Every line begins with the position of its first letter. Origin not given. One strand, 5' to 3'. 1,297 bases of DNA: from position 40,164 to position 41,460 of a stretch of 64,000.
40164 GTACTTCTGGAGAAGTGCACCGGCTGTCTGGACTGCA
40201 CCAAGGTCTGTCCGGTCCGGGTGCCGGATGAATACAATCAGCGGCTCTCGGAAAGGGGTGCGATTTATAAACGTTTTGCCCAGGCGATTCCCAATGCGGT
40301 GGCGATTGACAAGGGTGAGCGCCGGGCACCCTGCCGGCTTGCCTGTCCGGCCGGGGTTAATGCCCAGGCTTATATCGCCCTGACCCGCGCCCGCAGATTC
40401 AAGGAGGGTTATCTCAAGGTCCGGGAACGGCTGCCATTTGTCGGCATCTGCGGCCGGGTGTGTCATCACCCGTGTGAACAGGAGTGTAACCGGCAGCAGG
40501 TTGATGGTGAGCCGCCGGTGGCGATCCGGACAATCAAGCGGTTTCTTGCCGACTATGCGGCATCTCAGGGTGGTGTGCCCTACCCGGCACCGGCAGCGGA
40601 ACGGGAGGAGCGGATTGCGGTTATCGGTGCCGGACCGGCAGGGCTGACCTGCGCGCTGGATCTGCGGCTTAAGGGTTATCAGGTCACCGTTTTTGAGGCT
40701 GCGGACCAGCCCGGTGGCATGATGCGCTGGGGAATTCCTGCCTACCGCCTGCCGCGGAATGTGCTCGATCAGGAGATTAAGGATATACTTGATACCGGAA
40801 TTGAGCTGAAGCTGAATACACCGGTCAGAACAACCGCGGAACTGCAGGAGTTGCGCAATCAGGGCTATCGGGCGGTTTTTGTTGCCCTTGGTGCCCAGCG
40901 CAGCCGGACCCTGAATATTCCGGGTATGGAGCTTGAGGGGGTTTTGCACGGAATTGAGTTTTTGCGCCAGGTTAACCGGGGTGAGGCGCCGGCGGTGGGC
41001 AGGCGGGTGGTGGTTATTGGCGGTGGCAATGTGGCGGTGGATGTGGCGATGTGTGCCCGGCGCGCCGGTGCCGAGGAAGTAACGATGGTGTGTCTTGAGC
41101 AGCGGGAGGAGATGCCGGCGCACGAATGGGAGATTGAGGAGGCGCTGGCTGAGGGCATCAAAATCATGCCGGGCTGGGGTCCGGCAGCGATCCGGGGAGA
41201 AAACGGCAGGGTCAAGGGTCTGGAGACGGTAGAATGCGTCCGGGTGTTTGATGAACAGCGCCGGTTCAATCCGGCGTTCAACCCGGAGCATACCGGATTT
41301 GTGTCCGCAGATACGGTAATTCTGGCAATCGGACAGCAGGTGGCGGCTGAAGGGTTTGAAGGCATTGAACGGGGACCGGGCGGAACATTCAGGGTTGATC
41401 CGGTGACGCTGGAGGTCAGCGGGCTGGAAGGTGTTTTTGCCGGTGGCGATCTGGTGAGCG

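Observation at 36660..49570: Eight-gene super-operon encoding three multi-module HdrA proteins (including a 1481-aa HdrA-GltD-HdrA fusion) with HdrB, HdrC, MvhD and an FrhB-like subunit, but no hydrogenase or formate dehydrogenase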

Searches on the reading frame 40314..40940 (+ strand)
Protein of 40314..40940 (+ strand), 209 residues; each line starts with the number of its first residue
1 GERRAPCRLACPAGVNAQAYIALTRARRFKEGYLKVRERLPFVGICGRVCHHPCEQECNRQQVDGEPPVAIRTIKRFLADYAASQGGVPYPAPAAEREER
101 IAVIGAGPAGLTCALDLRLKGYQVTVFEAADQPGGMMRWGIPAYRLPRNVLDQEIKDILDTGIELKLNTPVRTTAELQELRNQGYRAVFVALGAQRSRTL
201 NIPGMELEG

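Call 55: search_solved_structures(query=window:40314-40940:+, max_evalue=0.00001, show_alignments=5)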
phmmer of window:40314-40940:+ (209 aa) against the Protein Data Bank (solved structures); distinct sequences matched with E-value up to 0.00001: 16.
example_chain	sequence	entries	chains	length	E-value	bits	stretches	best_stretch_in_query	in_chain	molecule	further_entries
9n5u_A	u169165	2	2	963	1.2e-50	175.2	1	4-209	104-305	NfnA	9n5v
9bov_A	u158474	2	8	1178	1.4e-50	175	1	1-209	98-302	Molybdopterin oxidoreductase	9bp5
8oh5_C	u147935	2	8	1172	7.4e-42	146.5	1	1-209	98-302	Formate dehydrogenase-O, major subunit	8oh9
4ylf_B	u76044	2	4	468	2.2e-40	141.7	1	6-209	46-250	Dihydropyrimidine dehydrogenase subunit A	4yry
5vj7_A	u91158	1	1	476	1e-36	129.7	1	4-209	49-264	Oxidoreductase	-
5jca_L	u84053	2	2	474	1.7e-34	122.5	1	4-209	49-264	NADH-dependent Ferredoxin:NADP Oxidoreductase (NfnI) subunit alpha | NADH-dependent Ferredoxin:NADP Oxidoreductase subunit alpha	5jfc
6s6s_G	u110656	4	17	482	2.7e-32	115.3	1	7-206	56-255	Glutamate synthase [NADPH] small chain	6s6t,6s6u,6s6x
2vdc_G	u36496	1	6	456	3e-32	115.1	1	7-206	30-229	GLUTAMATE SYNTHASE [NADPH] SMALL CHAIN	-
7mfm_I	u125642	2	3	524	9.1e-29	103.7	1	22-208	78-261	Glutamate synthase (NADPH) small chain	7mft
1gt8_A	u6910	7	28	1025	6.5e-17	65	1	5-201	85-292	DIHYDROPYRIMIDINE DEHYDROGENASE | Dihydropyrimidine dehydrogenase [NADP(+)]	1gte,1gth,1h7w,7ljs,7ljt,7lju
1h7x_A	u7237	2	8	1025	6.6e-17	65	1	5-201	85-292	DIHYDROPYRIMIDINE DEHYDROGENASE | Dihydropyrimidine dehydrogenase [NADP(+)]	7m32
7m31_A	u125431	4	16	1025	6.6e-17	65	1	5-201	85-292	Dihydropyrimidine dehydrogenase [NADP(+)]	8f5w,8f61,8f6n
6qkg_A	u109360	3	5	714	3.3e-09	39.9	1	93-198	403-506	NCR A | NCR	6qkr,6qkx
1ps9_A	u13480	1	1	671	1e-07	35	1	93-176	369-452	2,4-dienoyl-CoA reductase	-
1cjc_A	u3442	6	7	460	1.4e-07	34.5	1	96-209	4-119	PROTEIN (ADRENODOXIN REDUCTASE) | ADRENODOXIN REDUCTASE | NADPH:ADRENODOXIN OXIDOREDUCTASE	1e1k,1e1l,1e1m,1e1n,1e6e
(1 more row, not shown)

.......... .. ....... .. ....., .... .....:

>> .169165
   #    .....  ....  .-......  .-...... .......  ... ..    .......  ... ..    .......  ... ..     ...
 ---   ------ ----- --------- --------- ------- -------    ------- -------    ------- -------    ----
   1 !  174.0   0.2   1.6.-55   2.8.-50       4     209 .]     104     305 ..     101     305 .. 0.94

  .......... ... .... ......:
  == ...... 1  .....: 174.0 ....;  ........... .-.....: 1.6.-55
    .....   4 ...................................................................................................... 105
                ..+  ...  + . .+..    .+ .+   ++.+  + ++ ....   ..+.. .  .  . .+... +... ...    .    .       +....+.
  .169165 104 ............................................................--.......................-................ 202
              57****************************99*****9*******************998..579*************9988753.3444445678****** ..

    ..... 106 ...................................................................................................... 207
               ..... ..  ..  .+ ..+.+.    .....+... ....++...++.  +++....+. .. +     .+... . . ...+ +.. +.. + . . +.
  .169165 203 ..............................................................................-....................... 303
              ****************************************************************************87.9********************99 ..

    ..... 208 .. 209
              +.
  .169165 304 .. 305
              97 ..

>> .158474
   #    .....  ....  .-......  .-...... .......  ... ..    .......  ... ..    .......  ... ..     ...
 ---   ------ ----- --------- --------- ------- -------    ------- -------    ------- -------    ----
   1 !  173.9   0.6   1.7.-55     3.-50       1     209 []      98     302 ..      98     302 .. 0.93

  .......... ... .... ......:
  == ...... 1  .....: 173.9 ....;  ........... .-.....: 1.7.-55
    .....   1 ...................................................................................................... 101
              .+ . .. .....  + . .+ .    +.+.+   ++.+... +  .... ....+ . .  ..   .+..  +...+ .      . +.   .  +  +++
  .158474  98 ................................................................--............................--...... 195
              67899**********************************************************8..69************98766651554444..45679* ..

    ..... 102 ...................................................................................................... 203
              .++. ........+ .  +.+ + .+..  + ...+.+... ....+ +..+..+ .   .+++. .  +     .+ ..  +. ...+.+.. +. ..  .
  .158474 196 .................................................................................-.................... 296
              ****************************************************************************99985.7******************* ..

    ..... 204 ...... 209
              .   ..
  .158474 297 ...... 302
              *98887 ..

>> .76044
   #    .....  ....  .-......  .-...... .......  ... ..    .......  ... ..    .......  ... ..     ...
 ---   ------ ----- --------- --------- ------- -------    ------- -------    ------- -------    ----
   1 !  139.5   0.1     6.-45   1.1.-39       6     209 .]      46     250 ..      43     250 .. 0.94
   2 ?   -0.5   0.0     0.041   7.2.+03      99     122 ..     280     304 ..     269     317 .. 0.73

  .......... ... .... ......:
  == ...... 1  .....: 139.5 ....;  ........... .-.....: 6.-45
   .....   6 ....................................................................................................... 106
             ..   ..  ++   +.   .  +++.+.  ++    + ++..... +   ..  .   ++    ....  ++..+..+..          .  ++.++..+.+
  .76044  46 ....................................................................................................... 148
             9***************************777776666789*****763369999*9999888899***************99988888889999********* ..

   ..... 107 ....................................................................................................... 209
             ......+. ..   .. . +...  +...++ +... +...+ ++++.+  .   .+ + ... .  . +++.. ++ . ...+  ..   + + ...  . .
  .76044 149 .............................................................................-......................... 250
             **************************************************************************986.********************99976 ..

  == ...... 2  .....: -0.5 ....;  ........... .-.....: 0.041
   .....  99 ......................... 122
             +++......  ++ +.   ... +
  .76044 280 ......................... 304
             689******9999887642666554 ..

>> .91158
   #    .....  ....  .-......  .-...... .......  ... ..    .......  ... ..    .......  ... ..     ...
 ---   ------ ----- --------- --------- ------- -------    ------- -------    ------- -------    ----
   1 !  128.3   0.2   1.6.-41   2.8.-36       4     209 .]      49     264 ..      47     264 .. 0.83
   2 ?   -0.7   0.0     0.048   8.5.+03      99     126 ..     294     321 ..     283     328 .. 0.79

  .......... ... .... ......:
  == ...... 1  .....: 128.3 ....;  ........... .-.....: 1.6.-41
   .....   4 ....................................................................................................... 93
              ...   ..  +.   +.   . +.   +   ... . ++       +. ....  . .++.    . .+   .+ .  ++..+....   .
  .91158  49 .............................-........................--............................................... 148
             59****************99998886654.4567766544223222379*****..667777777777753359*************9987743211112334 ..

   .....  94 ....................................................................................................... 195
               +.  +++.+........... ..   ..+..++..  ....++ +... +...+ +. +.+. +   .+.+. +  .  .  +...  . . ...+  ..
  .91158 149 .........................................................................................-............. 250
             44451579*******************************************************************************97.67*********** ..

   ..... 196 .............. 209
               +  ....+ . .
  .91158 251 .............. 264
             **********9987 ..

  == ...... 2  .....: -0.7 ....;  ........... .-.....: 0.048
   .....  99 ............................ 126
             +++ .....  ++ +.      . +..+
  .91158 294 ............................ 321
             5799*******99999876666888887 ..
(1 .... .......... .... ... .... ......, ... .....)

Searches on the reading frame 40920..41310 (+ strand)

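Call 30: search_solved_structures(query=window:40920-41310:+, max_evalue=0.00001, show_alignments=5)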
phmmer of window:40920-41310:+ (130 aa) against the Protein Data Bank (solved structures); distinct sequences matched with E-value up to 0.00001: 8.
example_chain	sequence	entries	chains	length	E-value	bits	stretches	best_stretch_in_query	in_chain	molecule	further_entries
9n5u_A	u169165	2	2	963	1e-23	86.8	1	2-103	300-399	NfnA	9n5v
8oh5_C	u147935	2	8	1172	3.7e-23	85.1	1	2-110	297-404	Formate dehydrogenase-O, major subunit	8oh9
9bov_A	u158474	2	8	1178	1.8e-21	79.6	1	1-108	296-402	Molybdopterin oxidoreductase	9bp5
5jca_L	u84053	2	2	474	2.8e-13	53.1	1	1-105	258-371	NADH-dependent Ferredoxin:NADP Oxidoreductase (NfnI) subunit alpha | NADH-dependent Ferredoxin:NADP Oxidoreductase subunit alpha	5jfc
4ylf_B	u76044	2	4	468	1.6e-12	50.7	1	1-109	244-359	Dihydropyrimidine dehydrogenase subunit A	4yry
5vj7_A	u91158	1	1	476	2.5e-12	50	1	1-103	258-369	Oxidoreductase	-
2vdc_G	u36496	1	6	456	3.7e-07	33.3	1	19-101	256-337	GLUTAMATE SYNTHASE [NADPH] SMALL CHAIN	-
6s6s_G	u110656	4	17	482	4.2e-07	33.1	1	19-101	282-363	Glutamate synthase [NADPH] small chain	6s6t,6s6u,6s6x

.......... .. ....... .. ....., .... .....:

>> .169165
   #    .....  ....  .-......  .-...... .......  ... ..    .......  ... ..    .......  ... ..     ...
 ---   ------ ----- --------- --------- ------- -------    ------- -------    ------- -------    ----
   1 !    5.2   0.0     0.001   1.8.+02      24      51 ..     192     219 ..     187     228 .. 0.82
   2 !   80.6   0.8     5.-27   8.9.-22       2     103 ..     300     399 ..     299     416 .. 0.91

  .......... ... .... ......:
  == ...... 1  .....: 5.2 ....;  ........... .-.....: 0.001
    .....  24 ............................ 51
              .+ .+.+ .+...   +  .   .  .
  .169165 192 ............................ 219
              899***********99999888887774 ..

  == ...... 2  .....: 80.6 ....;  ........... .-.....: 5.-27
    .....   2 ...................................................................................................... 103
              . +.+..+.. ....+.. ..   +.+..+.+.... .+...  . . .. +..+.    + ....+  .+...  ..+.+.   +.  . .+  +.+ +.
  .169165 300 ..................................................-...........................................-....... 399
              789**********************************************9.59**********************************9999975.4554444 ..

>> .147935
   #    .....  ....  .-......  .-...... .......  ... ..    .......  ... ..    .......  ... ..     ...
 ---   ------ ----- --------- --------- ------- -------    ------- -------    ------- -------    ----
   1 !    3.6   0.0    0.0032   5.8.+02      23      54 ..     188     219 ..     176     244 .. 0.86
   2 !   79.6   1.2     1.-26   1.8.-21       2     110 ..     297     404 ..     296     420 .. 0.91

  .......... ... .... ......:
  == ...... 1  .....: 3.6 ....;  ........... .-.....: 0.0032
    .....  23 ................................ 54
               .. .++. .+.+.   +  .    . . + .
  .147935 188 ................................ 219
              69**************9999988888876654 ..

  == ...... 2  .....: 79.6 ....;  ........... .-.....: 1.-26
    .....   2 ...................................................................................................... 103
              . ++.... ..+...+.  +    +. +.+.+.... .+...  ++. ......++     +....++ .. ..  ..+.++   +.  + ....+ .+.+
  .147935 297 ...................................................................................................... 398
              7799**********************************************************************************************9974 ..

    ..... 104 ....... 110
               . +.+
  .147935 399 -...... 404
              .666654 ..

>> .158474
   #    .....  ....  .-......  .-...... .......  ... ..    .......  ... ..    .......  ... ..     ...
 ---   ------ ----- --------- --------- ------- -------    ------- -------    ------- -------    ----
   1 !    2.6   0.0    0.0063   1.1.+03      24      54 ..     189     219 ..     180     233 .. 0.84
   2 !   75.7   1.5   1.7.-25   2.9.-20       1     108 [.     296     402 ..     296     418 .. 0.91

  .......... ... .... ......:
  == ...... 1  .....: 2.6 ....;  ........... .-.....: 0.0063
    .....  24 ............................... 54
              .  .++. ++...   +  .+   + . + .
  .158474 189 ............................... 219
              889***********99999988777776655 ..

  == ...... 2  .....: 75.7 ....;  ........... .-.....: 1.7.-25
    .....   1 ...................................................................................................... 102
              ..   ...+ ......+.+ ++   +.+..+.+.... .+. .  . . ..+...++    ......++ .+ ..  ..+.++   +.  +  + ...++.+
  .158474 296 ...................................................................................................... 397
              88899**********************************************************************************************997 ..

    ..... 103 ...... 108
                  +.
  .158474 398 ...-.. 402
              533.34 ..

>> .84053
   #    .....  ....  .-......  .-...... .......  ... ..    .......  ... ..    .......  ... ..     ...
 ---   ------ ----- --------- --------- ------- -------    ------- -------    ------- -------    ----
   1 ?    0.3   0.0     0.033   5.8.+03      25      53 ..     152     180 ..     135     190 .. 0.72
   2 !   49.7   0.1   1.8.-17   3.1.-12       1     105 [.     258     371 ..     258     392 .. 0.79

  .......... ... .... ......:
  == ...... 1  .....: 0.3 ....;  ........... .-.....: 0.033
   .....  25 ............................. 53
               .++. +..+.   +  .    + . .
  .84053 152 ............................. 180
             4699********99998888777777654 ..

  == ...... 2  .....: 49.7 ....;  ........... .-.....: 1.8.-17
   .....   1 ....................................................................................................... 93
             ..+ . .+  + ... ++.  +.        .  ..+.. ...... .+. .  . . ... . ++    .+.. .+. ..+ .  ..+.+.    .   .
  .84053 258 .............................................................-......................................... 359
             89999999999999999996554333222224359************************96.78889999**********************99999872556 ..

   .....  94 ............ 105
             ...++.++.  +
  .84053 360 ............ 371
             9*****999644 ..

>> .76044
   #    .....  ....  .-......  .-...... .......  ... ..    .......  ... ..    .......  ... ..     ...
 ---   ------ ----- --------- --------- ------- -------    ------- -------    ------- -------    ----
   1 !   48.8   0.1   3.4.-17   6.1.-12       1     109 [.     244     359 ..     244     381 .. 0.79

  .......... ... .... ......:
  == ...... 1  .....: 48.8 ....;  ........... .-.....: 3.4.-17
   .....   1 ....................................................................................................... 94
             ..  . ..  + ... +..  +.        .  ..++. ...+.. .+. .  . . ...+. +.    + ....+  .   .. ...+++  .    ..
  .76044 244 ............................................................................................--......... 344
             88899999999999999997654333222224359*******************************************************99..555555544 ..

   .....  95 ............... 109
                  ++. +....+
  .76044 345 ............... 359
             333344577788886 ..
